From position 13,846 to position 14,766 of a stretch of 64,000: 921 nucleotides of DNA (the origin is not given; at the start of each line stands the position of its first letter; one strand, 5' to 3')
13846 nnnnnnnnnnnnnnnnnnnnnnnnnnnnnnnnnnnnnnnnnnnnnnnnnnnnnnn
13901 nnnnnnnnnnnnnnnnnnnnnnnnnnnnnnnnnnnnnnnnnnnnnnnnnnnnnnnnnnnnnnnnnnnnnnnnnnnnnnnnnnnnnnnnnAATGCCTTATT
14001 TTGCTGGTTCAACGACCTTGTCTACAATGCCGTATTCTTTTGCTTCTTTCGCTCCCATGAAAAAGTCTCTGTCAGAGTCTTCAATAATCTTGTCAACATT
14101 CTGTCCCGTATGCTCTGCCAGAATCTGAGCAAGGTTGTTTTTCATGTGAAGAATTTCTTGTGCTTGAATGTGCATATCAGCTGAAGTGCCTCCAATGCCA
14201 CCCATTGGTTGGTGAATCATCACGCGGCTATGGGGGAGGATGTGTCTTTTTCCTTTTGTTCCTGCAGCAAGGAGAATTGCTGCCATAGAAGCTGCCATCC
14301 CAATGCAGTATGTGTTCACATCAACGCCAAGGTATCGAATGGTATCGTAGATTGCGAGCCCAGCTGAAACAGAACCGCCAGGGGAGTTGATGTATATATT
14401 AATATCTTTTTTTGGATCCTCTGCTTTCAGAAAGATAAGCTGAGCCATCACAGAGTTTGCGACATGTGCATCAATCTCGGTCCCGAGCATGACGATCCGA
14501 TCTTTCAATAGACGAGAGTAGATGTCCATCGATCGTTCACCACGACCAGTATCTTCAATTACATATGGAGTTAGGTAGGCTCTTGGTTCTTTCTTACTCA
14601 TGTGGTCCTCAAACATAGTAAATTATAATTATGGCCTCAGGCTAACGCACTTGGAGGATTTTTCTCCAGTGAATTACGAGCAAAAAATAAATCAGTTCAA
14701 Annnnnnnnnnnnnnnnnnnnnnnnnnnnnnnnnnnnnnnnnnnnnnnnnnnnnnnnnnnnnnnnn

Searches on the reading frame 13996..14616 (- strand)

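Call 68: search_protein_families(library=pfam, proteins=[window:13996-14616:-], max_evalue=0.001)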
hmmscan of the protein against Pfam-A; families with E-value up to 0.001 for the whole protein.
window:13996-14616:- (206 aa): 1 family
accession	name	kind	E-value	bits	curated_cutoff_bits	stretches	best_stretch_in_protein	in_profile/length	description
PF00574.28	CLP_protease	-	3.9e-80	268.5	20.2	1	25-203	2-180/182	Clp protease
